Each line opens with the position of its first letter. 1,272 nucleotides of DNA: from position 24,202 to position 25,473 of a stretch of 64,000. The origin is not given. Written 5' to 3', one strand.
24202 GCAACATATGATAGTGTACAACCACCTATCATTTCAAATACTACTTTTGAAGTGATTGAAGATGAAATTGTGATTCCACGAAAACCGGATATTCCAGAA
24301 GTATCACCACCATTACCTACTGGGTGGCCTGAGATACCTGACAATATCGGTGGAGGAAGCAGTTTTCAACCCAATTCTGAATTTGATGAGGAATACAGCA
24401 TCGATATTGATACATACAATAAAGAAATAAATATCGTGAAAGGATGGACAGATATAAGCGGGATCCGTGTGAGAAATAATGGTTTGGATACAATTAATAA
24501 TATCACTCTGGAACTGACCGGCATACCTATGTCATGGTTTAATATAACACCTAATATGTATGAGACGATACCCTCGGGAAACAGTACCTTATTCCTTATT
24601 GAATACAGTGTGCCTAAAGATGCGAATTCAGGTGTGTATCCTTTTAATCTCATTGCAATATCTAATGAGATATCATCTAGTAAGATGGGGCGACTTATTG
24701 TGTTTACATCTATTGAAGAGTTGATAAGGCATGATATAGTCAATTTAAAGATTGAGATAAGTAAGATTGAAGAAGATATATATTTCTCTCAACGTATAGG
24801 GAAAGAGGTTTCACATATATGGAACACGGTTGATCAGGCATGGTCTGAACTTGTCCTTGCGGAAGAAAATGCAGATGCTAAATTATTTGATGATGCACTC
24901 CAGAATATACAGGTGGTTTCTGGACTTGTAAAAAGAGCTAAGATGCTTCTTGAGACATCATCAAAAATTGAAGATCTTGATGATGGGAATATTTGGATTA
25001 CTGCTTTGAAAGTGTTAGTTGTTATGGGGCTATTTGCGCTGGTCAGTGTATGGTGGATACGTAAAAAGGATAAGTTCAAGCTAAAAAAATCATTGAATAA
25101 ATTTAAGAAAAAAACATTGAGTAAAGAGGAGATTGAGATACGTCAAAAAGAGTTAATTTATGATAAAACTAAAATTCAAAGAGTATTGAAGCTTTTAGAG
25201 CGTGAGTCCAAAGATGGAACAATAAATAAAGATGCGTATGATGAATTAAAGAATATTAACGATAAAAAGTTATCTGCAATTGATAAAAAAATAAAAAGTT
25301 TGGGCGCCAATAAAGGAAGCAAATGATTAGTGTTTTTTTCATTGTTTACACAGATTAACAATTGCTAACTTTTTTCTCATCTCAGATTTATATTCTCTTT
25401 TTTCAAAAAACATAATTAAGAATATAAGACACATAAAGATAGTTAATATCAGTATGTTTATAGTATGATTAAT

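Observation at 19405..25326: Second large anchored glycoprotein with TTG start, tandem Cys modules and a cytoplasmic coiled-coil tail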

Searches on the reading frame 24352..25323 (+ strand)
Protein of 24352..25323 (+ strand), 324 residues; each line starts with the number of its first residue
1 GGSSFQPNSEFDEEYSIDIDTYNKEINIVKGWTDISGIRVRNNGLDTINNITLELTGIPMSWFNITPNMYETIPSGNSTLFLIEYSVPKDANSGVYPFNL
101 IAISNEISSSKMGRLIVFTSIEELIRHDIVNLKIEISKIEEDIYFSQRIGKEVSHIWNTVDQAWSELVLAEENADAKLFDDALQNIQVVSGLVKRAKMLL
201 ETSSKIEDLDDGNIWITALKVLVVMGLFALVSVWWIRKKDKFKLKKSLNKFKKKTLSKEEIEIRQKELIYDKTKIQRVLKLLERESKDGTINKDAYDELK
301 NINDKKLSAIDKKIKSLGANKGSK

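Call 62: search_solved_structures(query=A3, max_evalue=1)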
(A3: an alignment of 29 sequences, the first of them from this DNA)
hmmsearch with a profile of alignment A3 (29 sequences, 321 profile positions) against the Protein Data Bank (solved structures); distinct sequences matched with E-value up to 1: 36.
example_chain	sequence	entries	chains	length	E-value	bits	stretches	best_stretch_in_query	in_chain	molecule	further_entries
5cwq_A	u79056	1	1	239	0.0003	23.2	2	190-280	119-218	Designed helical repeat protein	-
8qai_A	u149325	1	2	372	0.014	17.7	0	133-269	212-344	sc-CC-7-LI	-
4psj_A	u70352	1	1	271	0.018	17.4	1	14-78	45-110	OR464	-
8fbo_A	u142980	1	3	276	0.02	17.2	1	160-214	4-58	KWOCA_102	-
8k2f_A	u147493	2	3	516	0.05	15.9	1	75-120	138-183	Oligosaccharide-releasing beta-N-acetylgalactosaminidase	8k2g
9min_D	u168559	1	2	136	0.068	15.5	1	147-205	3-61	designed minibinder KH46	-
4r5c_A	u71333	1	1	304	0.078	15.3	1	14-78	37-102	Leucine rich repeat protein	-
4r6j_A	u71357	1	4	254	0.089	15.1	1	13-78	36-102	Lucine rich repeats DLRR_H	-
5cwc_A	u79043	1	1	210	0.091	15.1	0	132-159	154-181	Designed helical repeat protein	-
4pq8_A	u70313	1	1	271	0.11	14.9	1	13-78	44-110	DESIGNED PROTEIN OR465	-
4zry_B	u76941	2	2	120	0.11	14.8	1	127-177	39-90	Keratin, type II cytoskeletal 1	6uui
8w8r_R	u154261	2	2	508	0.11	14.7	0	217-275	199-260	Probable G-protein coupled receptor 101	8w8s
2a3i_A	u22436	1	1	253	0.13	14.6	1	270-316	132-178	Mineralocorticoid receptor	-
5hcv_A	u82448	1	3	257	0.13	14.6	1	270-316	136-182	Mineralocorticoid receptor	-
3vhv_A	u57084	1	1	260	0.13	14.5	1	270-316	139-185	Mineralocorticoid receptor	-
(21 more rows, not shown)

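Call 70: predict_structure(alignment_id=A3)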
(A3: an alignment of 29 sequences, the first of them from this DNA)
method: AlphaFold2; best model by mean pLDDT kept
length: 324 residues; sequences in the alignment: 29
mean_pLDDT: 87.9   pTM: 0.58
mean pLDDT of the five models: 87.9, 87.6, 87.5, 87.2, 86.6
residues with pLDDT >= 90: 234; 70-90: 44; 50-70: 22; < 50: 24
segments of 3 or more residues with pLDDT < 50: 5-10, 240-253
pLDDT, mean of each block of 10 residues (from residue 1): 49 83 96 97 96 98 98 97 98 98 96 98 97 97 93 94 98 98 97 96 65 68 85 69 46 64 90 95 94 94 95 87 63
secondary structure, 60 per line:
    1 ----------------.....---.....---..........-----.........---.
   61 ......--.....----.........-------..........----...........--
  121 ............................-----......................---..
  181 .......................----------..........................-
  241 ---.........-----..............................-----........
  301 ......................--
elements in order: E17-21 E25-29 E33-42 E48-56 E63-66 E69-73 E78-86 E94-103 E108-118 H121-148 H154-175 H179-203 H214-239 H244-252 H258-287 H293-322

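Call 74: fold_search(model_id=the predicted structure, library=pdb)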
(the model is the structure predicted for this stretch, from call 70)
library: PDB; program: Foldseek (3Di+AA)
matches with E <= 10: 1622; with E <= 0.001: 255
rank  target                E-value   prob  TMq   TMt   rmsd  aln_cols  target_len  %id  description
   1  3qbt_F                2.9e-07  1.00  0.27  0.58   3.6       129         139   15  Crystal structure of OCRL1 540-678 in complex with Rab8a:GppNHp (released 2011-03-23)
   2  8dke_P                3.1e-07  1.00  0.23  0.22  16.2       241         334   13  Cryo-EM structure of cystinosin in a cytosol-open state (released 2022-09-21)
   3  2ber                  3.7e-07  1.00  0.26  0.15   2.9       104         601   14  Y370G Active Site Mutant of the Sialidase from Micromonospora viridifaciens in complex with beta-Neu5Ac (sialic acid). (released 2005-04-04)
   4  1wcq_C                3.7e-07  1.00  0.26  0.15   2.9       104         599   14  Mutagenesis of the Nucleophilic Tyrosine in a Bacterial Sialidase to Phenylalanine. (released 2005-10-12)
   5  8dkw_P                4.4e-07  1.00  0.24  0.23  16.6       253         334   13  Cryo-EM structure of cystinosin N288K mutant in a cytosol-open state at pH5.0 (released 2022-09-21)
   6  2bzd_C                4.9e-07  1.00  0.26  0.15   2.9       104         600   14  Galactose recognition by the carbohydrate-binding module of a bacterial sialidase. (released 2005-08-19)
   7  5fqg_A                5.9e-07  1.00  0.27  0.15   2.3       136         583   15  The details of glycolipid glycan hydrolysis by the structural analysis of a family 123 glycoside hydrolase from Clostr (released 2016-03-30)
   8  5fqe_A                6.2e-07  1.00  0.27  0.16   4.0       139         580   16  The details of glycolipid glycan hydrolysis by the structural analysis of a family 123 glycoside hydrolase from Clostr (released 2016-03-30)
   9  5fqf_A                6.6e-07  1.00  0.29  0.16   4.3       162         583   15  The details of glycolipid glycan hydrolysis by the structural analysis of a family 123 glycoside hydrolase from Clostr (released 2016-03-30)
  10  1w8o_A                7.4e-07  1.00  0.26  0.15   2.8       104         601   14  Contribution of the Active Site Aspartic Acid to Catalysis in the Bacterial Neuraminidase from Micromonospora viridifa (released 2004-09-29)
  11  1wcq_A                7.4e-07  1.00  0.26  0.15   2.9       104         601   14  Mutagenesis of the Nucleophilic Tyrosine in a Bacterial Sialidase to Phenylalanine. (released 2005-10-12)
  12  5fr0                  7.4e-07  1.00  0.24  0.14   8.1       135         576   17  The details of glycolipid glycan hydrolysis by the structural analysis of a family 123 glycoside hydrolase from Clostrid (released 2016-03-30)
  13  5l7u_B                8.8e-07  1.00  0.26  0.15   4.0       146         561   12  Crystal structure of BvGH123 with bound GalNAc (released 2017-03-22)
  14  5fqe_B                1.3e-06  1.00  0.24  0.14   8.2       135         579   17  The details of glycolipid glycan hydrolysis by the structural analysis of a family 123 glycoside hydrolase from Clostr (released 2016-03-30)
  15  5fqh_A                1.3e-06  1.00  0.27  0.15   2.4       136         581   15  The details of glycolipid glycan hydrolysis by the structural analysis of a family 123 glycoside hydrolase from Clostr (released 2016-03-30)
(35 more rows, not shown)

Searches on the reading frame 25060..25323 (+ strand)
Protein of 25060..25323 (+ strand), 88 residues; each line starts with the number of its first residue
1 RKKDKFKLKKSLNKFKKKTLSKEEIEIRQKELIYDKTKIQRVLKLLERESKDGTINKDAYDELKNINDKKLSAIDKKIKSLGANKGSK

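Call 21: search_protein_families(library=pfam, proteins=[window:25060-25323:+], max_evalue=10)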
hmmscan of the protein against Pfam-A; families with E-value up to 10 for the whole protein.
seq(88 aa): 3 families
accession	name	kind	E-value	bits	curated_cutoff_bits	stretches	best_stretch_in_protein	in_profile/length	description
PF05120.17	GvpG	-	0.0013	19.3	30.6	1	33-64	27-58/67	Gas vesicle protein G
PF22888.1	FIMAH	-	0.17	12.9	24.8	1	39-65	48-74/81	FIMAH domain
PF07882.17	Fucose_iso_N2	-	0.23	11.5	22.3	1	15-74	29-89/180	L-fucose isomerase, second N-terminal domain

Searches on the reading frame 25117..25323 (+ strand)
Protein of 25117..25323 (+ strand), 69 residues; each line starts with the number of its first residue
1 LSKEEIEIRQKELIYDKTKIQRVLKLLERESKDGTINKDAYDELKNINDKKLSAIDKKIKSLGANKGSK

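Call 53: search_protein_families(library=pfam, alignment_id=A2, max_evalue=0.1)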
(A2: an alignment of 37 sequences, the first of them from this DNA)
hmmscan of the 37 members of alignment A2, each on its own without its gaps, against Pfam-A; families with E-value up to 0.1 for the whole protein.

A. member 1, seq(69 aa): 1 family
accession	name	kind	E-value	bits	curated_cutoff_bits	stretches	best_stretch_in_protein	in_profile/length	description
PF05120.17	GvpG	-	0.0018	18.8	30.6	1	14-45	27-58/67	Gas vesicle protein G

B. families by the number of members that match (of 37 scanned): 39 families (the first 25 are shown)
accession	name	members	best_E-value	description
PF05120.17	GvpG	10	0.0018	Gas vesicle protein G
PF22888.1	FIMAH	8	0.0085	FIMAH domain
PF20612.3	SHOCT_2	5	0.00052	SHOCT domain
PF11619.13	P53_C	3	0.056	Transcription factor P53 - C terminal domain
PF06437.16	ISN1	2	0.025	IMP-specific 5'-nucleotidase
PF16888.10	YwqH-like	1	0.004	YwqH-like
PF17588.7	DUF5486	1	0.0052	Family of unknown function (DUF5486)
PF06464.16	DMAP_binding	1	0.012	DMAP1-binding Domain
PF17311.7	DUF5358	1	0.015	Family of unknown function (DUF5358)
PF10157.14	BORCS6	1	0.017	BLOC-1-related complex sub-unit 6 C-terminal helix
PF01519.22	DUF16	1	0.018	Protein of unknown function DUF16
PF11680.14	DUF3276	1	0.02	Protein of unknown function (DUF3276)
PF12607.13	DUF3772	1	0.02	Protein of unknown function (DUF3772)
PF00804.31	Syntaxin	1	0.02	Syntaxin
PF22720.1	SNaCT14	1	0.022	Short NACHT-associated C-Terminal domain, family 14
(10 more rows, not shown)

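Call 54: search_solved_structures(query=A2, max_evalue=10)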
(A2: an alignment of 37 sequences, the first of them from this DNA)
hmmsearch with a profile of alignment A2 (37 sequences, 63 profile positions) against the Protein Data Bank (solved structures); distinct sequences matched with E-value up to 10: 26.
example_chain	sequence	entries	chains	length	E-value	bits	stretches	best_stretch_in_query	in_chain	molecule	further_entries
4wsl_A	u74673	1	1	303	0.00084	22.2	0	19-44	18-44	Pentatricopeptide repeat protein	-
2a3i_A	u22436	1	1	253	0.038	16.9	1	13-55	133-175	Mineralocorticoid receptor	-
5hcv_A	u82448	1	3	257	0.039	16.9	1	13-55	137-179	Mineralocorticoid receptor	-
3vhv_A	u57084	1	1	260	0.039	16.9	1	13-55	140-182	Mineralocorticoid receptor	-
1y9r_A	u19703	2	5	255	0.042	16.8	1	13-55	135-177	Mineralocorticoid receptor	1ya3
2abi_A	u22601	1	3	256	0.042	16.8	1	13-55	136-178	Mineralocorticoid receptor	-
2oax_A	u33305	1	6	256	0.042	16.8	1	13-55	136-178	Mineralocorticoid receptor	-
2aa2_A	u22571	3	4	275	0.043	16.8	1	13-55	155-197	Mineralocorticoid receptor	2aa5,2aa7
2aa6_A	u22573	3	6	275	0.043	16.8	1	13-55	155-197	Mineralocorticoid receptor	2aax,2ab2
3wff_A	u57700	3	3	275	0.043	16.8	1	13-55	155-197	Mineralocorticoid receptor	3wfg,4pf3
3vhu_A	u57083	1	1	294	0.048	16.6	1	13-55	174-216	Mineralocorticoid receptor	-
4uda_A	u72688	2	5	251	0.05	16.5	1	13-55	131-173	MINERALOCORTICOID RECEPTOR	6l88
4udb_A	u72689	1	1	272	0.058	16.3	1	13-55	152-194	MINERALOCORTICOID RECEPTOR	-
6fvt_R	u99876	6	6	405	0.064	16.2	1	41-62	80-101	26S proteasome regulatory subunit RPN7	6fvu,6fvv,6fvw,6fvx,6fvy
3jck_D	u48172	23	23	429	0.069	16.1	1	41-62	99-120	26S proteasome regulatory subunit RPN7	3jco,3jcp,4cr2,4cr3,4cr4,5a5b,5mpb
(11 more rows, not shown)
